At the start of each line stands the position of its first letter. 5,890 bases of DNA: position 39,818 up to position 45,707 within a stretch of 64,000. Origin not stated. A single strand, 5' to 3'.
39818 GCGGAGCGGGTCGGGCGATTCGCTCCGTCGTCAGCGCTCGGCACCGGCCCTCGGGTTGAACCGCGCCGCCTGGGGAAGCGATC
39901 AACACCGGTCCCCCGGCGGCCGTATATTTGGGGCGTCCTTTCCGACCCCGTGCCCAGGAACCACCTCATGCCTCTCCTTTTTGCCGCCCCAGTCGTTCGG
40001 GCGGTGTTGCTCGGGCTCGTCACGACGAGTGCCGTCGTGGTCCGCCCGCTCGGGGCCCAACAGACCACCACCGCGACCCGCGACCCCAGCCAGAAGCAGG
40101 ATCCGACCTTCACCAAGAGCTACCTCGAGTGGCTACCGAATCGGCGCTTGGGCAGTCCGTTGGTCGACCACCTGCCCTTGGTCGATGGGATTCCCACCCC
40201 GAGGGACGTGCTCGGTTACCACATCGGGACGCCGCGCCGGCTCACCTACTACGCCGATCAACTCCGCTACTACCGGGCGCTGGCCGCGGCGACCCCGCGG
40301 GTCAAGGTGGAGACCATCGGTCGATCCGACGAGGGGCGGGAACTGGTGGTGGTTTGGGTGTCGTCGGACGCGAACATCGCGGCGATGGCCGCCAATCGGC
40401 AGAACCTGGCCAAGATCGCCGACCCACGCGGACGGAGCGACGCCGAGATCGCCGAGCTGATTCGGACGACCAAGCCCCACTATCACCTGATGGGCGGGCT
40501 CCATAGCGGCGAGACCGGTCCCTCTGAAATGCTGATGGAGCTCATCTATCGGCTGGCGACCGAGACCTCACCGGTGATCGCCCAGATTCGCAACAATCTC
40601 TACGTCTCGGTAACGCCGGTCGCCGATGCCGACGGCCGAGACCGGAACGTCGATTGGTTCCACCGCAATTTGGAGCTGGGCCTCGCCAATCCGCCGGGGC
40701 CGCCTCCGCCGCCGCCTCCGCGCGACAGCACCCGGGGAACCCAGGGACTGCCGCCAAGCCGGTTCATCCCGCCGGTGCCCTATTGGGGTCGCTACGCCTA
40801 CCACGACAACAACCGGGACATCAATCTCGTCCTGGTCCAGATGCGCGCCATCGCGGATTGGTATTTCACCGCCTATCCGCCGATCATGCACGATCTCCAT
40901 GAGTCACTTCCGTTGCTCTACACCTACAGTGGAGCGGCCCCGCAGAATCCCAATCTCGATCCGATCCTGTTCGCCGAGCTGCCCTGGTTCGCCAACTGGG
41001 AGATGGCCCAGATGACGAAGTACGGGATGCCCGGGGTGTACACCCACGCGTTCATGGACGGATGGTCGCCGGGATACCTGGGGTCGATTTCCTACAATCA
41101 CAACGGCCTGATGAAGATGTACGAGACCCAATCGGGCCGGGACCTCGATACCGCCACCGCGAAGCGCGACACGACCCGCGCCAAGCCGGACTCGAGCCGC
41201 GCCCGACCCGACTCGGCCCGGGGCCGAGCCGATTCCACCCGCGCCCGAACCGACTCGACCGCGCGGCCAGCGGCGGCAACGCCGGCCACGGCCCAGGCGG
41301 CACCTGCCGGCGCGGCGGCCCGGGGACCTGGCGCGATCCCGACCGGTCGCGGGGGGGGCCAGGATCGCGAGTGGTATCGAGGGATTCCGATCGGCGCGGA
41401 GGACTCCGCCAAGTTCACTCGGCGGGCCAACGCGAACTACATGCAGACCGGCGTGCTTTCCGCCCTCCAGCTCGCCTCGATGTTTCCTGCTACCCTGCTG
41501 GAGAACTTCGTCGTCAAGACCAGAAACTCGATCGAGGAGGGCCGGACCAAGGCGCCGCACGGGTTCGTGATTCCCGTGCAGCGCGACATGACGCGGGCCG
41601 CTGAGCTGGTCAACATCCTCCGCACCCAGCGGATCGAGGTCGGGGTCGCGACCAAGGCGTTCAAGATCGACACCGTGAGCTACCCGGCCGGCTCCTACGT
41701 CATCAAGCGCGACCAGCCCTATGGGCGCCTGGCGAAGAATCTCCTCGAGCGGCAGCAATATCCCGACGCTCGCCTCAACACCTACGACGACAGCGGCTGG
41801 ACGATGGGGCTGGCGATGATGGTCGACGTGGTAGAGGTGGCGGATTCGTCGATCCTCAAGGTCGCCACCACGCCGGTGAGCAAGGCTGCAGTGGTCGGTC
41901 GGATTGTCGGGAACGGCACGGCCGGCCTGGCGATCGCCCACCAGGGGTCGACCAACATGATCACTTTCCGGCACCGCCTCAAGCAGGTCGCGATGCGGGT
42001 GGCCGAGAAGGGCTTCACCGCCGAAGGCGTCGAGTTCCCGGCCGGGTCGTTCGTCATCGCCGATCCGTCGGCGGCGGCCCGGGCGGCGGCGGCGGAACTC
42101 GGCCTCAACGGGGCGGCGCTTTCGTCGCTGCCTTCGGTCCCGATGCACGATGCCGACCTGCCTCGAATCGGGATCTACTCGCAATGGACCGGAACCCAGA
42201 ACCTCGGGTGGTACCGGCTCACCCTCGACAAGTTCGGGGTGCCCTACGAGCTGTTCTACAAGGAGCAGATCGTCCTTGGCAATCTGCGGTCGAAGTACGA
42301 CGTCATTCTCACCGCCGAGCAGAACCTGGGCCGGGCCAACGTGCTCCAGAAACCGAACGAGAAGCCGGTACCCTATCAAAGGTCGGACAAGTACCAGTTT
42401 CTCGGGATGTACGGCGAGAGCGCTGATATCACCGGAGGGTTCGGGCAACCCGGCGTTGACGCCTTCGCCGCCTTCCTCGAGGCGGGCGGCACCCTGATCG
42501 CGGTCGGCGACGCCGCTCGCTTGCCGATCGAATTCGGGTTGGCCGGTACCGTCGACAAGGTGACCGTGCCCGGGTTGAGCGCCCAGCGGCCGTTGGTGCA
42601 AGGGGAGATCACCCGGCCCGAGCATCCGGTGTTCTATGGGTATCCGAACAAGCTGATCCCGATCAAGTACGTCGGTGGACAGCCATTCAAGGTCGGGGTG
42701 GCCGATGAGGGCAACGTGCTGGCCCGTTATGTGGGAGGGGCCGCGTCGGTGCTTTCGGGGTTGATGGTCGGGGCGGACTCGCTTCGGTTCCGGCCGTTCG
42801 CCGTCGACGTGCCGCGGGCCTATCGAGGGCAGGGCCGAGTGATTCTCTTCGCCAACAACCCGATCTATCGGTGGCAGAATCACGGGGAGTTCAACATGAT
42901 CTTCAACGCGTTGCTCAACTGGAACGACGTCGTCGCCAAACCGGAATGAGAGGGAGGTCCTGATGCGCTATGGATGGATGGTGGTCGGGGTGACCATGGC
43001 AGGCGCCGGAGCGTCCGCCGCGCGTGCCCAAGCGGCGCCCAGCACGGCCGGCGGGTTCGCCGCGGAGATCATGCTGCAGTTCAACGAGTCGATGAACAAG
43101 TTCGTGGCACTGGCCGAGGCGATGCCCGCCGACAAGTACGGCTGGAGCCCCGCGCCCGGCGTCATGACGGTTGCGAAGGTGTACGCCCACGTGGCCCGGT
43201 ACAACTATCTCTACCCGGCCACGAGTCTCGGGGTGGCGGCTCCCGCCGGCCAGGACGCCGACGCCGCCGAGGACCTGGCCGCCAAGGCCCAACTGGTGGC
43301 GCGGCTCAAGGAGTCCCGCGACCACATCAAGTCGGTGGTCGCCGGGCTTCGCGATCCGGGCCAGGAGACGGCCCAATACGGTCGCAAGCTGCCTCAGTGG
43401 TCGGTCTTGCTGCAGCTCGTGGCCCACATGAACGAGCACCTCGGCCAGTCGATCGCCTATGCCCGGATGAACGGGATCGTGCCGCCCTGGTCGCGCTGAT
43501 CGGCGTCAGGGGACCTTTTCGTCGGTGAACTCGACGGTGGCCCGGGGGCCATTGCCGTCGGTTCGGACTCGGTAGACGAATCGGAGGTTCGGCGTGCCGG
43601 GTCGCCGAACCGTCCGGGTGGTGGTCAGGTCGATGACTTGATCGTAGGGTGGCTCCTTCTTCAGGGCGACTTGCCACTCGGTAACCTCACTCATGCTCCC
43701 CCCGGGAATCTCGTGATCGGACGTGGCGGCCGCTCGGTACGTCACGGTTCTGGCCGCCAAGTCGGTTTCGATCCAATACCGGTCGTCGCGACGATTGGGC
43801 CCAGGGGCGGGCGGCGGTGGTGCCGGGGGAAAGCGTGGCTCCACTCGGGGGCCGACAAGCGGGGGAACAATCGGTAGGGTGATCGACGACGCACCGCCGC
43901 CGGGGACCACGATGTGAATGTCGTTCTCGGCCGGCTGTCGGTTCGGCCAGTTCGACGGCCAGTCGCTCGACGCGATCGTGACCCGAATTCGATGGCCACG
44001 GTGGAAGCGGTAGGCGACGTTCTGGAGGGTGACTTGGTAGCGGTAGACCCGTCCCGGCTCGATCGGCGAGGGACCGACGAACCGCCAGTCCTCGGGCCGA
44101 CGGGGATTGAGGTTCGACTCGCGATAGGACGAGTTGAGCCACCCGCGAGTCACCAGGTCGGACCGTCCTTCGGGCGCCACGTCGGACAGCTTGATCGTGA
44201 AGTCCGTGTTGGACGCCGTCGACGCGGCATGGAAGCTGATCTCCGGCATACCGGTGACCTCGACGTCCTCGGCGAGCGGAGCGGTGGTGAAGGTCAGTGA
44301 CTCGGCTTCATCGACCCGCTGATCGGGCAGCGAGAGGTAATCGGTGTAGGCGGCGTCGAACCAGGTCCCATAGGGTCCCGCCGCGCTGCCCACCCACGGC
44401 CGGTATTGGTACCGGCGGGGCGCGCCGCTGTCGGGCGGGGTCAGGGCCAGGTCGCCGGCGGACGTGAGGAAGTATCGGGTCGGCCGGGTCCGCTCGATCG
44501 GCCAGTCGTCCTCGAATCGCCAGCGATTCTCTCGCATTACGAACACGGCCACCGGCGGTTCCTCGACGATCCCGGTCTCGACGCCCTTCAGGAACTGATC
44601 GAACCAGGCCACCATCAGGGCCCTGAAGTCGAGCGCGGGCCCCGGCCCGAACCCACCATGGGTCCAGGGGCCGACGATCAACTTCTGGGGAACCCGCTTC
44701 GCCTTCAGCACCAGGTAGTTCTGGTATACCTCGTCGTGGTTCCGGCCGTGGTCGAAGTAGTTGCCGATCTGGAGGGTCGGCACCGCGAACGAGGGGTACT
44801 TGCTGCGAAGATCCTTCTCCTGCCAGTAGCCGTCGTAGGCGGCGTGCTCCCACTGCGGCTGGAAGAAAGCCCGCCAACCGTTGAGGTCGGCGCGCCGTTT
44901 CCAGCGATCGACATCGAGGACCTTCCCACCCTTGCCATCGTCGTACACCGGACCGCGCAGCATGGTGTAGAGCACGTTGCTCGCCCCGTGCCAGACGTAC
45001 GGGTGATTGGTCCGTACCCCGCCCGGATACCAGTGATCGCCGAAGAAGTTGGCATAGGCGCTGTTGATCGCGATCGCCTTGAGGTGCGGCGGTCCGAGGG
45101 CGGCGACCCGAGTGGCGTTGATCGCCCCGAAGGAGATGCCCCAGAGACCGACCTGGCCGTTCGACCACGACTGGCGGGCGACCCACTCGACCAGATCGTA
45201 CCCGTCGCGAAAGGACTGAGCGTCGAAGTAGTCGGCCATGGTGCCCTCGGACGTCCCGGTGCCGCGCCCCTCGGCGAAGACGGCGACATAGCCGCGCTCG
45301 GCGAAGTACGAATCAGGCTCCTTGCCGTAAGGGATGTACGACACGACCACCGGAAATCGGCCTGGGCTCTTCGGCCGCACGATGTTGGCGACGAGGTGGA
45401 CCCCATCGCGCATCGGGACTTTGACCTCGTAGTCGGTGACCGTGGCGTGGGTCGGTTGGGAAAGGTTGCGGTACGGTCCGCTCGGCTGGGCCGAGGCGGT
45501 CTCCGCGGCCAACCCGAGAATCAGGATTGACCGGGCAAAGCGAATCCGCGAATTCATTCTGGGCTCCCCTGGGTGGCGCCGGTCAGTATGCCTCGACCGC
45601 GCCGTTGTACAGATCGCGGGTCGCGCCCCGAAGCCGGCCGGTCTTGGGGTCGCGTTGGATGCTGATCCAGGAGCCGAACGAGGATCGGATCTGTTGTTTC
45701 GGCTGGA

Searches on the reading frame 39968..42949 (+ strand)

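Call 8: search_protein_families(library=pfam, proteins=[window:39968-42949:+])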
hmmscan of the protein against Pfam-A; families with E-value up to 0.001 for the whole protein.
window:39968-42949:+ (993 aa): 1 family
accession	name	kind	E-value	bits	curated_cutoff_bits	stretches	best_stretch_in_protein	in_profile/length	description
PF00246.29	Peptidase_M14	-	3.6e-12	46.9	21.6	1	100-225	3-104/286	Zinc carboxypeptidase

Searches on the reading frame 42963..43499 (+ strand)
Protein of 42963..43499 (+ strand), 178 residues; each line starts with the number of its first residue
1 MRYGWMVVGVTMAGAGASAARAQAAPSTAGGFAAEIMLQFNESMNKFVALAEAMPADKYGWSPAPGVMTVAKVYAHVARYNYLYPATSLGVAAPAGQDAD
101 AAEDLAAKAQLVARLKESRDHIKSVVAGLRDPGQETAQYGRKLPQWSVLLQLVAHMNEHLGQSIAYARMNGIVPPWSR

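Call 37: search_protein_families(library=pfam, proteins=[window:42963-43499:+], max_evalue=0.00001)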
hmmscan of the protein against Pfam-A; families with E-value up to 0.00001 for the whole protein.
window:42963-43499:+ (178 aa): 2 families
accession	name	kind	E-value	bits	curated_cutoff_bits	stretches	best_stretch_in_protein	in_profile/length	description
PF12867.12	DinB_2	-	2.6e-14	54.2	24.8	1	39-162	1-127/128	DinB superfamily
PF05163.17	DinB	-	3.4e-10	40.5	23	1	36-176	8-151/165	DinB family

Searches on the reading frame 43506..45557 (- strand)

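Call 37: search_protein_families(library=pfam, proteins=[window:43506-45557:-], max_evalue=0.00001)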
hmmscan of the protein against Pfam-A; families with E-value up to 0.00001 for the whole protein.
window:43506-45557:- (683 aa): 2 families
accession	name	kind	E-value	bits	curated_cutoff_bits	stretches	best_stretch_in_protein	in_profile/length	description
PF02129.25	Peptidase_S15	-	4.8e-48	164.6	23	1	51-301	1-261/262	X-Pro dipeptidyl-peptidase (S15 family)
PF08530.16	PepX_C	-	6.3e-46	157.4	22.5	1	332-547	5-195/217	X-Pro dipeptidyl-peptidase C-terminal non-catalytic domain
